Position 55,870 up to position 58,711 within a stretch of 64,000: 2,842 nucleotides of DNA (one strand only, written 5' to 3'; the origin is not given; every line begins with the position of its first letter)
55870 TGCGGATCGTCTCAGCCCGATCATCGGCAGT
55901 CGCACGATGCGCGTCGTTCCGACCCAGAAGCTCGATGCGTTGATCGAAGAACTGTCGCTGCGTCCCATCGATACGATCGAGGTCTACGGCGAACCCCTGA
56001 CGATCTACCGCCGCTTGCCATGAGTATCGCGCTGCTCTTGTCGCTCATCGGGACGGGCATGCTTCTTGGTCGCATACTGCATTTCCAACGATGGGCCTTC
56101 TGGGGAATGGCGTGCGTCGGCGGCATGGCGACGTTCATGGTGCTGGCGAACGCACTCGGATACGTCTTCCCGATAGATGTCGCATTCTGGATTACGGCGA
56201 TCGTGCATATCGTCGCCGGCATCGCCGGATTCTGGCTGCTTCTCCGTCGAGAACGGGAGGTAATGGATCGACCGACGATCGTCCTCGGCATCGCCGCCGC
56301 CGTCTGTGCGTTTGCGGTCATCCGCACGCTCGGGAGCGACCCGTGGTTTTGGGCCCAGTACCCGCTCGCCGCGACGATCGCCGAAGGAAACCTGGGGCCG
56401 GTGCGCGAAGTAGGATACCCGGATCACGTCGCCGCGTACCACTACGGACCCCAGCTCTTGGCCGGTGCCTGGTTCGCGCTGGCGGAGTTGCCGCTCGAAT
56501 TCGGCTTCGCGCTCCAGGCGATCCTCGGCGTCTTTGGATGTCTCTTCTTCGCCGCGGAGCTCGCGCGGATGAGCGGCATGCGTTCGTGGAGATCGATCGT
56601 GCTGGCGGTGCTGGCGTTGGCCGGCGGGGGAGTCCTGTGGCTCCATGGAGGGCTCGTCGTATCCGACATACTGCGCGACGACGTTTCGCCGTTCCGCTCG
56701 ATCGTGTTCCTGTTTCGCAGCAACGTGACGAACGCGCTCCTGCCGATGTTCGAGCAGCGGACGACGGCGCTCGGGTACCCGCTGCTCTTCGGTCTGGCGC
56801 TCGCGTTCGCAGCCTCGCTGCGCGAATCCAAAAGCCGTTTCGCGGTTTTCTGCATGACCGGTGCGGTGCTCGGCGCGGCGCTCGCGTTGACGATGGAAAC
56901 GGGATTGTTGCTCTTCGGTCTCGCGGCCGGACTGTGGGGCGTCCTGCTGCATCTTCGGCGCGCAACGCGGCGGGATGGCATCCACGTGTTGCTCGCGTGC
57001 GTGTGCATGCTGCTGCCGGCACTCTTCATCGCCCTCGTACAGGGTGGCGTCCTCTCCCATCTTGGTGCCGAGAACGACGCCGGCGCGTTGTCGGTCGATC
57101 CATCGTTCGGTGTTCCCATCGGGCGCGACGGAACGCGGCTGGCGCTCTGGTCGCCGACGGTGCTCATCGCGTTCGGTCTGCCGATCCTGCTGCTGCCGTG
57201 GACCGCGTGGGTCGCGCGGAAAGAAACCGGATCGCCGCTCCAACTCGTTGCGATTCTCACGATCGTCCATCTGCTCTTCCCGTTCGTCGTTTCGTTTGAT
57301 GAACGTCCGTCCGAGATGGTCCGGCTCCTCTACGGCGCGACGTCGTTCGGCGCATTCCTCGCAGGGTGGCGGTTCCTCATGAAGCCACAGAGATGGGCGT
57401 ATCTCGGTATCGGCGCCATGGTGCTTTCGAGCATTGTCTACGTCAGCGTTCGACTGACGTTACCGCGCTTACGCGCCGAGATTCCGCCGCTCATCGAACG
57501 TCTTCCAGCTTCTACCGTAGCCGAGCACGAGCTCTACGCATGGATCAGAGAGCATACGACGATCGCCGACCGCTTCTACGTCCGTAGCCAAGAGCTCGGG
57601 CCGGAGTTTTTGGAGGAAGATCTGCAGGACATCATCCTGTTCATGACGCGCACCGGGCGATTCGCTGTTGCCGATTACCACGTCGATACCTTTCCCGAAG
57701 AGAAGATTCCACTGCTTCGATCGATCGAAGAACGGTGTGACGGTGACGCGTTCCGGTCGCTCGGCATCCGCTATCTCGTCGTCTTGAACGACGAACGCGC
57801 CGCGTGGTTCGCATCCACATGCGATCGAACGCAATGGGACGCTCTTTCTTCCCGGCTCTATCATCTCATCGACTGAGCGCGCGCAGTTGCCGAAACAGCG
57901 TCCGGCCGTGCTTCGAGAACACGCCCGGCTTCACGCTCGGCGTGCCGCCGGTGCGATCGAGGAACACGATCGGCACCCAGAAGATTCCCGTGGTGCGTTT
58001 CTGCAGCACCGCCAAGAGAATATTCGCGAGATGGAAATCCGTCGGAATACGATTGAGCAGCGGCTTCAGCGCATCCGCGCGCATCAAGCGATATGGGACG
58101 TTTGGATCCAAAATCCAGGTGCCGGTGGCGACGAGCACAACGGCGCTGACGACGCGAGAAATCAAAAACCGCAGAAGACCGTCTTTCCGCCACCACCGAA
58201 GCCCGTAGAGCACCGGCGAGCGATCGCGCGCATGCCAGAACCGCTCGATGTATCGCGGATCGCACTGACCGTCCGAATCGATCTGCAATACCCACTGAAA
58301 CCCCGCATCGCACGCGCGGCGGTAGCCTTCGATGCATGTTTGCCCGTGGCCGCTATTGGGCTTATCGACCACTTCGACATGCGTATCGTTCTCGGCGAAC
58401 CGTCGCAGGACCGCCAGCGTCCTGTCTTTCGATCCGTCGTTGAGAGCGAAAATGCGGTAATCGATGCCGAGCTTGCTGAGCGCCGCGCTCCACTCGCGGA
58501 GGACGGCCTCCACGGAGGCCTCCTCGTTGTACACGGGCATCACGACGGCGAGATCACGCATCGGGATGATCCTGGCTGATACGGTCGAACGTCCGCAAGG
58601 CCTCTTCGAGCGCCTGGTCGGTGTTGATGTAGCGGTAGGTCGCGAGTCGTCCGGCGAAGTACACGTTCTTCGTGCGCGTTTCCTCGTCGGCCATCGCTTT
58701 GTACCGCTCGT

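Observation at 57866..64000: Arabinogalactan-like module: GalE-like / glf / coupled GT2, plus GT2 / membrane protein / HAD-UbiA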

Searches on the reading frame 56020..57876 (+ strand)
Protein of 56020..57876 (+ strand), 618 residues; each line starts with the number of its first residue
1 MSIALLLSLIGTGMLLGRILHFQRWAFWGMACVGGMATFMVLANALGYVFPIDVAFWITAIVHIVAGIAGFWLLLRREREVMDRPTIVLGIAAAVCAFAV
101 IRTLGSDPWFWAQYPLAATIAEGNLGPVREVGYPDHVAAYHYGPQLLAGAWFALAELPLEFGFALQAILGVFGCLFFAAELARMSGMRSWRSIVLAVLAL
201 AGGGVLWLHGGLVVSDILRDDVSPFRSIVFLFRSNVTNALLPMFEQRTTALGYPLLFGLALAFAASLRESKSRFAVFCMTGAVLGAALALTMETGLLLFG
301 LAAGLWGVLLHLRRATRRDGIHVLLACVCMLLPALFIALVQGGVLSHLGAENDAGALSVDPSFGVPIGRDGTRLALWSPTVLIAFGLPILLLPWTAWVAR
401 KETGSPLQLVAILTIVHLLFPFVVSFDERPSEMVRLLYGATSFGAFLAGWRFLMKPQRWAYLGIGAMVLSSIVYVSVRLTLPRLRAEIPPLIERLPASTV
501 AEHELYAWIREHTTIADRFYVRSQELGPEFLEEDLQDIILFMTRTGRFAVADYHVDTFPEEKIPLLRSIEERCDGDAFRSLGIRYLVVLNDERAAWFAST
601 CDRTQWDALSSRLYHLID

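Call 3: search_protein_families(library=pfam, proteins=[window:56020-57876:+], max_evalue=0.01)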
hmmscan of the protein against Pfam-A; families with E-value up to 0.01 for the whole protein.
window:56020-57876:+ (618 aa): 0 families

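Call 5: search_protein_families(library=ncbifam, proteins=[window:56020-57876:+], max_evalue=0.01)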
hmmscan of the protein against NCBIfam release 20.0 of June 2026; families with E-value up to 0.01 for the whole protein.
window:56020-57876:+ (618 aa): 0 families

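Call 69: search_protein_representatives(protein=window:56020-57876:+)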
Query: 618 residues. Proteins with E-value up to 0.001 (for the whole library): 103; up to 1e-10: 86; up to 1e-30: 50. The best 103 are listed.
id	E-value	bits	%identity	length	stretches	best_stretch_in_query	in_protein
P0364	0.0e+00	1375.6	100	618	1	1-618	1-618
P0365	1.6e-127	443.3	47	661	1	18-608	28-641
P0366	1.4e-90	321.3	40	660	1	9-607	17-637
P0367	4.4e-90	319.6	37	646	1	19-608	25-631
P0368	6.2e-89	315.8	38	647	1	6-609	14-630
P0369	3.8e-87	309.9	35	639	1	4-609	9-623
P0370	3.3e-84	300.2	40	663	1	5-607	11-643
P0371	6.3e-81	289.4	37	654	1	3-608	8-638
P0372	6.8e-81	289.3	38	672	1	23-607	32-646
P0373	3.6e-80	286.9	39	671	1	23-607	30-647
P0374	2.8e-78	280.6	38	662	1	4-607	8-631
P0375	2.3e-77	277.6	36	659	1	4-607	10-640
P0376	1.1e-76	275.3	35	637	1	18-608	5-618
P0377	1.9e-76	274.6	37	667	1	24-609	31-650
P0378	7.0e-75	269.4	38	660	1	26-607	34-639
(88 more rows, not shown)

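Call 72: search_solved_structures(query=A5, max_evalue=10)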
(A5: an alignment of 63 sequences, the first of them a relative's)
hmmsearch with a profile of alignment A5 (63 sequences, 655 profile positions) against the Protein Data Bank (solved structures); distinct sequences matched with E-value up to 10: 0.

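Call 74: search_protein_families(library=pfam, alignment_id=A5, max_evalue=0.01)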
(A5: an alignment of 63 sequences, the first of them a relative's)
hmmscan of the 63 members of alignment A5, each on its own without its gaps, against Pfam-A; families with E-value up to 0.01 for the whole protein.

A. member 1, P0364 (618 aa): 0 families

B. families by the number of members that match (of 63 scanned): 9 families
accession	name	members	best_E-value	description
PF10060.15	DUF2298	12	7.9e-09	Uncharacterized membrane protein (DUF2298)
PF12670.12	DUF3792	1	0.00059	Protein of unknown function (DUF3792)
PF07786.18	HGSNAT_cat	1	0.0011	Heparan-alpha-glucosaminide N-acetyltransferase, catalytic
PF13231.12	PMT_2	1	0.0023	Dolichyl-phosphate-mannose-protein mannosyltransferase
PF21088.3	MS_channel_1st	1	0.003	Mechanosensitive ion channel, transmembrane helices 2/3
PF20604.3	DUF6798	1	0.0041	Domain of unknown function (DUF6798)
PF10998.14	DUF2838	1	0.0042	Protein of unknown function (DUF2838)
PF20394.4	DUF6688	1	0.0054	DUF6688 N-terminal domain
PF01757.29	Acyl_transf_3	1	0.0075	Acyltransferase domain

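Call 80: search_protein_families(library=pfam, proteins=[window:56020-57876:+], max_evalue=5)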
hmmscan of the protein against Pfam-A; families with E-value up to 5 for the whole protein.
window:56020-57876:+ (618 aa): 0 families

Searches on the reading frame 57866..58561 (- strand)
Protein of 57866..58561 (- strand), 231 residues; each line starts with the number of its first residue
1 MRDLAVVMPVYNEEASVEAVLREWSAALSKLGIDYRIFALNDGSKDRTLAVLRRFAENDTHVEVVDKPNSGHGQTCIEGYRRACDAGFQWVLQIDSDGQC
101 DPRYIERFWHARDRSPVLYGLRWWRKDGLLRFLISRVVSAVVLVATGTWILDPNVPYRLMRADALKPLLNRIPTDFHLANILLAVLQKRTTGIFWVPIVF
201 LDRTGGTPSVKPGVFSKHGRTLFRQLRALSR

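Call 3: search_protein_families(library=pfam, proteins=[window:57866-58561:-], max_evalue=0.01)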
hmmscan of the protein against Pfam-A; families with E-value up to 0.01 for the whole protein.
window:57866-58561:- (231 aa): 3 families
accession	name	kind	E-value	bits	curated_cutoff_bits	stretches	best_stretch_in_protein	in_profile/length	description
PF00535.33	Glycos_transf_2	-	6.3e-17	62.5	23.3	1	6-120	2-113/168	Glycosyl transferase family 2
PF13641.12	Glyco_tranf_2_3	-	0.00052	20.5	27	1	4-108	3-107/230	Glycosyltransferase like family 2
PF13704.12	Glyco_tranf_2_4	-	0.0044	17.9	27.5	1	19-97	5-81/98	Glycosyl transferase family 2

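Call 5: search_protein_families(library=ncbifam, proteins=[window:57866-58561:-], max_evalue=0.01)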
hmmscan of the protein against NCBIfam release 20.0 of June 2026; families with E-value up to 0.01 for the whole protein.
window:57866-58561:- (231 aa): 10 families
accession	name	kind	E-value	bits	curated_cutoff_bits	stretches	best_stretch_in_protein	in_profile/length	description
NF007986.1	PRK10714.1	equivalog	4e-16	58.9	529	1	3-191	7-194/316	undecaprenyl-phosphate 4-deoxy-4-formamido-L-arabinose transferase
NF047588.1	GlcsyltransPgfSStrep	equivalog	1e-10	41.4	500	1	4-110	3-108/308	glycosyltransferase PgfS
TIGR03937.1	PgaC_IcaA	equivalog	1.4e-09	37.4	422.3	1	4-103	47-141/407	poly-beta-1,6-N-acetyl-D-glucosamine synthase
NF007482.0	PRK10073.1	equivalog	1.2e-07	31.1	423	1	3-104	7-102/334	glycosyltransferase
NF041875.1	EPS_EpsD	equivalog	5.6e-05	22.7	370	1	4-110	1-102/325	exopolysaccharide biosynthesis glycosyltransferase EpsD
TIGR04182.1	glyco_TIGR04182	equivalog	0.00011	21.7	325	1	3-108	1-93/293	S-layer glycoprotein N-glycosyltransferase AglJ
NF038302.1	EPS_HpsE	equivalog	0.00044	19.3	300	1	3-60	2-59/307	hormogonium polysaccharide biosynthesis glycosyltransferase HpsE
NF058614.1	PPMAGASynPpgS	equivalog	0.00045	19.7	370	1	3-102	1-91/226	polyprenyl-phospho-N-acetylgalactosaminyl synthase PpgS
TIGR04283.1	glyco_like_mftF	equivalog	0.00049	19.8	182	1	4-85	1-73/221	TIGR04283 family arsenosugar biosynthesis glycosyltransferase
NF010496.0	PRK13915.1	equivalog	0.008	15.3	262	1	3-55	32-84/307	glucosyl-3-phosphoglycerate synthase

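Call 51: search_solved_structures(query=window:57866-58561:-, max_evalue=0.001)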
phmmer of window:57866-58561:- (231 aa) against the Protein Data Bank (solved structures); distinct sequences matched with E-value up to 0.001: 13.
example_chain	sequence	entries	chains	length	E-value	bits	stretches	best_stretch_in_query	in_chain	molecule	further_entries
9bhc_C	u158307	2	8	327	2.7e-11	46.3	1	3-170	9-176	Undecaprenyl-phosphate 4-deoxy-4-formamido-L-arabinose transferase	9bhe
9hwj_A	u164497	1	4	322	2.8e-11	46.3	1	3-166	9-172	Undecaprenyl-phosphate 4-deoxy-4-formamido-L-arabinose transferase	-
8vxh_A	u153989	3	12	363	3.5e-11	46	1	3-170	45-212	Undecaprenyl-phosphate 4-deoxy-4-formamido-L-arabinose transferase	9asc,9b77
5ekp_C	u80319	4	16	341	2.2e-08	36.8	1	3-126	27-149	Uncharacterized glycosyltransferase sll0501 | Glycosyltransferase sll0501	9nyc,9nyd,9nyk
9nye_A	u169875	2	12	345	2.3e-08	36.8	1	3-126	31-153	Glycosyltransferase sll0501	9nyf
5eke_A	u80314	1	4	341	2.3e-08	36.7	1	3-126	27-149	Uncharacterized glycosyltransferase sll0501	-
2z87_A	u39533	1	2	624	3.8e-08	36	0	6-106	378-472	Chondroitin synthase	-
2z86_A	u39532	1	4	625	3.8e-08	36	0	6-106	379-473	Chondroitin synthase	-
5mlz_A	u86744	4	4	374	5.9e-05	25.6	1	4-224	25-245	Dolichol monophosphate mannose synthase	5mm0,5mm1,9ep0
5hea_A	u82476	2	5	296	7.3e-05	25.3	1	4-111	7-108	Putative glycosyltransferase (GalT1)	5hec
9omj_A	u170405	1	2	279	0.00084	21.8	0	3-92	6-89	Glycosyltransferase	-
9omh_A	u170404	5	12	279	0.00087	21.8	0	3-92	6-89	Glycosyltransferase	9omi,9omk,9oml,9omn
9omm_A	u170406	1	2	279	0.00087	21.8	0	3-92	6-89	Glycosyltransferase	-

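Call 85: find_related_loci(query=window:57866-58561:-, collection=metagenome_contigs, flank=7000)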
Query window:57866-58561:- (231 aa) in metagenome_contigs; peptide patterns used: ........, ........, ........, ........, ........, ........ (x = any residue, [..] = any of these).
600 stretches matched a pattern (row limit reached: there are more); 475 encode a relative of the query (tblastn E <= 1e-3); the best 80 are kept; 80 distinct loci.
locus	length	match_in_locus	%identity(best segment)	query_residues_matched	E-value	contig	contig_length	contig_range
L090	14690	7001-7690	53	1-230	4e-81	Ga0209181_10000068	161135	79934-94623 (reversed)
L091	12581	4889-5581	53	1-231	3e-80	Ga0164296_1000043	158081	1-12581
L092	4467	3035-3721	55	3-231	2e-78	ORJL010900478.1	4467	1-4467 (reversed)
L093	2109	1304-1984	50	1-227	4e-78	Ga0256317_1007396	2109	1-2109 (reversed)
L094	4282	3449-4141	49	1-231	2e-75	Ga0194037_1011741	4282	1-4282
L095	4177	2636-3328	52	1-231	3e-75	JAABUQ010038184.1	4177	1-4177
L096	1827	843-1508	50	6-227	8e-77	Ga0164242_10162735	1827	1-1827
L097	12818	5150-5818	49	6-228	4e-72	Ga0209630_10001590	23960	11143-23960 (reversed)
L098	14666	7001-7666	48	6-227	3e-71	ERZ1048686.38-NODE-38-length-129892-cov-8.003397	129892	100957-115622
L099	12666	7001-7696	49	1-231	2e-70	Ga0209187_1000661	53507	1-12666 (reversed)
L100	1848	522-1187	49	6-227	7e-71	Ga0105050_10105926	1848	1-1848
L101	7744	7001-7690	43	1-230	8e-66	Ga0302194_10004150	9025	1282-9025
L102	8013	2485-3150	43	6-227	3e-65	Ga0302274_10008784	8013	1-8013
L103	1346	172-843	45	4-225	8e-68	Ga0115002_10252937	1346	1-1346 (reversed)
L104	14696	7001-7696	51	3-231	8e-63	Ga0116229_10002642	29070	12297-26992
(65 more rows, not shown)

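Call 89: search_protein_families(library=pfam, alignment_id=A6, max_evalue=0.001)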
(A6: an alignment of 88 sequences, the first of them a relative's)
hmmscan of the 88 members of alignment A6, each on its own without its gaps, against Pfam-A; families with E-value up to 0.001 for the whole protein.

A. member 1, L099:7717-9816:+ (699 aa): 18 families
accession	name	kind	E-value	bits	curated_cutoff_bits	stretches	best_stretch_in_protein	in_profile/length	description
PF07719.23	TPR_2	-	8.6e-15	54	27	0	637-659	3-25/34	Tetratricopeptide repeat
PF00515.34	TPR_1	-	3.2e-14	52.5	27.8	0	636-658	2-24/34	Tetratricopeptide repeat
PF14559.12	TPR_19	-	1.3e-13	51.5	25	1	544-589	2-47/68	Tetratricopeptide repeat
PF13431.12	TPR_17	-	2.4e-13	49.6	24.4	1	556-587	2-33/34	Tetratricopeptide repeat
PF13432.12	TPR_16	-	1.4e-11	45.1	32.7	1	540-599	4-63/65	Tetratricopeptide repeat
PF13428.12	TPR_14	-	4.8e-10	39.5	23.5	0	543-575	11-43/44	Tetratricopeptide repeat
PF13181.12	TPR_8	-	7.8e-10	38.6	25.7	0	674-694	6-26/34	Tetratricopeptide repeat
PF13424.12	TPR_12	-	3.8e-08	33.8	30.1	0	571-625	7-69/77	Tetratricopeptide repeat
PF13231.12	PMT_2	-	7.1e-08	33.3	26.1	1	82-216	7-136/160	Dolichyl-phosphate-mannose-protein mannosyltransferase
PF13176.12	TPR_7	-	8.5e-08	32.2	27.9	0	672-693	2-23/36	Tetratricopeptide repeat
PF12895.13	ANAPC3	-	7.8e-07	29.7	27.2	1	545-604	1-59/82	Anaphase-promoting complex, cyclosome, subunit 3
PF09976.15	TPR_21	-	1e-06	29.1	25.5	1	612-694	87-171/193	Tetratricopeptide repeat-like domain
PF13174.12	TPR_6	-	3.8e-05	24.5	26.3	0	543-565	10-32/33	Tetratricopeptide repeat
PF25064.1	ARM_TT21_5th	-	5.4e-05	23.9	27.8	0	547-624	15-95/117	TT21 fifth ARM repeats domain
PF24575.1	TPR_Slam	-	6.2e-05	23.8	35.2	0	540-589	54-103/104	Surface lipoprotein assembly modifier, N-terminal TPR repeats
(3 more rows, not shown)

B. families by the number of members that match (of 88 scanned): 125 families (the first 25 are shown)
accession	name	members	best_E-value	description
PF13231.12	PMT_2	7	2.1e-13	Dolichyl-phosphate-mannose-protein mannosyltransferase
PF18962.6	Por_Secre_tail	4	3.1e-18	Secretion system C-terminal sorting domain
PF01039.27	Carboxyl_trans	2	4.3e-198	Carboxyl transferase domain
PF00106.31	adh_short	2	8.5e-43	short chain dehydrogenase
PF00535.33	Glycos_transf_2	2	1.9e-32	Glycosyl transferase family 2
PF01370.27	Epimerase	2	1.2e-29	NAD dependent epimerase/dehydratase family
PF04138.20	GtrA_DPMS_TM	2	1.8e-22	GtrA/DPMS, transmembrane domain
PF14559.12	TPR_19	2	5.5e-20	Tetratricopeptide repeat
PF07719.23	TPR_2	2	8.6e-15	Tetratricopeptide repeat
PF07396.17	Porin_O_P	2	2.4e-14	Phosphate-selective porin O and P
PF00515.34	TPR_1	2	3.2e-14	Tetratricopeptide repeat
PF13431.12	TPR_17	2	2.4e-13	Tetratricopeptide repeat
PF13424.12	TPR_12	2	5.9e-12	Tetratricopeptide repeat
PF13432.12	TPR_16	2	1.4e-11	Tetratricopeptide repeat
PF13428.12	TPR_14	2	4.8e-10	Tetratricopeptide repeat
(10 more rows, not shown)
